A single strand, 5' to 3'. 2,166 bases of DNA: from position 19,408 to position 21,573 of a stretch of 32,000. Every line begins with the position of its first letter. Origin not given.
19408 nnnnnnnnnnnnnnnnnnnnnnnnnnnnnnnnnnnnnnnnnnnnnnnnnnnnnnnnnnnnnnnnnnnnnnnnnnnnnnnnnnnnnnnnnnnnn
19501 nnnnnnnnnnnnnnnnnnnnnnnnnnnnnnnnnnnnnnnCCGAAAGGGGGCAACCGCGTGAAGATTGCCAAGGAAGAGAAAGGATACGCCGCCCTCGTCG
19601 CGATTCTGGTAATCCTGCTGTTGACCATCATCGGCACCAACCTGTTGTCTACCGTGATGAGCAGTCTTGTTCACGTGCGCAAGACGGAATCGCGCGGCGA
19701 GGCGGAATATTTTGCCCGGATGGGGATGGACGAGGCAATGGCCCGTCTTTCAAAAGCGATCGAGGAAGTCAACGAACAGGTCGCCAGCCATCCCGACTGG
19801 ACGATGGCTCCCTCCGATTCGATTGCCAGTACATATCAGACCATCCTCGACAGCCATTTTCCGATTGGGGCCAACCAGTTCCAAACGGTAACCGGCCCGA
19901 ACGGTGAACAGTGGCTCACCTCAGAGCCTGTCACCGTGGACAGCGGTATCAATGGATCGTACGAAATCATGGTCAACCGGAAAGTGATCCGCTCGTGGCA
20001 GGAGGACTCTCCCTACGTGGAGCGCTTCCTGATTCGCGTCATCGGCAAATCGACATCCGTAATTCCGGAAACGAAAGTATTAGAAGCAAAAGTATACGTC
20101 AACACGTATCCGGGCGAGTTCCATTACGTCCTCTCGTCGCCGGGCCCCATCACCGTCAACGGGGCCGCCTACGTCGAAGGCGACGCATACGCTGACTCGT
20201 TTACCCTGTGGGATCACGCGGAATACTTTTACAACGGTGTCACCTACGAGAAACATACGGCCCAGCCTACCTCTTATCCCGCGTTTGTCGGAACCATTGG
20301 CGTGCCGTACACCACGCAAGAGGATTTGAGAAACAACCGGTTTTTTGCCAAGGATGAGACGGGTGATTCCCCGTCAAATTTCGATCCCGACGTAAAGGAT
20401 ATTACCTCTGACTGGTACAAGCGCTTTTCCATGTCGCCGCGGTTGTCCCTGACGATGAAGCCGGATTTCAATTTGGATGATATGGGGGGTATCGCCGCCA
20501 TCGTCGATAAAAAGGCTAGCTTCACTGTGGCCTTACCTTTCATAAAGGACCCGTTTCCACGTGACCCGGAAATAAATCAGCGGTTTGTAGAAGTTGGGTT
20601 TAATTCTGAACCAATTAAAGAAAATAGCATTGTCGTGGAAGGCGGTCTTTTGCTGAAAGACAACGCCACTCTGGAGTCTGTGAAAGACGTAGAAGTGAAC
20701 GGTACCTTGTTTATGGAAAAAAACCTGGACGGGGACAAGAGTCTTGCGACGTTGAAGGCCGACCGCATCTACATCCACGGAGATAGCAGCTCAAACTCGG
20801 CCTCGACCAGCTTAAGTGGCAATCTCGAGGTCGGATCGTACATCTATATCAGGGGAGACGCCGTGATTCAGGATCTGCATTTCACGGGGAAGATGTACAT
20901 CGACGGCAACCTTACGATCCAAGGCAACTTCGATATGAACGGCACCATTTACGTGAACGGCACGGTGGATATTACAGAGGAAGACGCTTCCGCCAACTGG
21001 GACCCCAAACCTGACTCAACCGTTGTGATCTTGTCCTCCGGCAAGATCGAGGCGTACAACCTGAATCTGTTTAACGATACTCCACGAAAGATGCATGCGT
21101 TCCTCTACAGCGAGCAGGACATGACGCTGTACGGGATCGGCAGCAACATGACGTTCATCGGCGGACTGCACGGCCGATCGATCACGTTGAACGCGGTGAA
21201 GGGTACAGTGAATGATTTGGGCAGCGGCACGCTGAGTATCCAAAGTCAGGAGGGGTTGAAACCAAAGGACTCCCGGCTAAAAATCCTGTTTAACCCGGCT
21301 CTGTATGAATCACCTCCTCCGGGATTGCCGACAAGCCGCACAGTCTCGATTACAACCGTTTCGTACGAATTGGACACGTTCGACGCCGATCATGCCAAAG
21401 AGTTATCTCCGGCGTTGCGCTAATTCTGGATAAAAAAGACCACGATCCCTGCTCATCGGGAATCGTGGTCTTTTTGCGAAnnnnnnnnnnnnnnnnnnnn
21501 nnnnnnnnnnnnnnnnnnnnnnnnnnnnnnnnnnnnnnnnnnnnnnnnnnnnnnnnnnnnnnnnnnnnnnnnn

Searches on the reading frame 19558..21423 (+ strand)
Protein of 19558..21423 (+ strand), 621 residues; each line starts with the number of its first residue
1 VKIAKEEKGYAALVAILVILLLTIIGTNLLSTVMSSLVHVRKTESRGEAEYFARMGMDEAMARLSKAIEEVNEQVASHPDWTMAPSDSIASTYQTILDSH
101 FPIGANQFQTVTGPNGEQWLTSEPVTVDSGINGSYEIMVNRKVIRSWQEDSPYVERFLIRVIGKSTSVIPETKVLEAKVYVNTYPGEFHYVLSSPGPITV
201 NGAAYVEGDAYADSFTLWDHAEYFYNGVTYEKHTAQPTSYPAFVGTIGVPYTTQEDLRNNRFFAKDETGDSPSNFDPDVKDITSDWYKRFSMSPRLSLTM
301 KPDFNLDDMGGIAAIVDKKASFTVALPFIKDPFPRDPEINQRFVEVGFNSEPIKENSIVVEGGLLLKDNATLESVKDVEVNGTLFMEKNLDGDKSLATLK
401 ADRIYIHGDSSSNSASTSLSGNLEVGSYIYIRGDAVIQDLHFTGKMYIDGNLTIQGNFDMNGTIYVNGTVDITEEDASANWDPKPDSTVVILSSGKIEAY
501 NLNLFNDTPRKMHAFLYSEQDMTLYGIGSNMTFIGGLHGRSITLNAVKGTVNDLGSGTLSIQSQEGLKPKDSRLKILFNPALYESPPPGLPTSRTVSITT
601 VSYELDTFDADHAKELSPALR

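Call 22: search_protein_families(library=pfam, proteins=[window:19558-21423:+], max_evalue=0.01)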
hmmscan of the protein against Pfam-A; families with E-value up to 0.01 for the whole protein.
window:19558-21423:+ (621 aa): 2 families
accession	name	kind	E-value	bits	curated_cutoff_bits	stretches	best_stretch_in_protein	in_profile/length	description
PF23981.1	DUF7305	-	0.00028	21.3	27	1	444-550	78-175/185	Domain of unknown function (DUF7305)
PF04519.19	Bactofilin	-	0.0039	17.8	27.9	0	438-475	5-40/98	Polymer-forming cytoskeletal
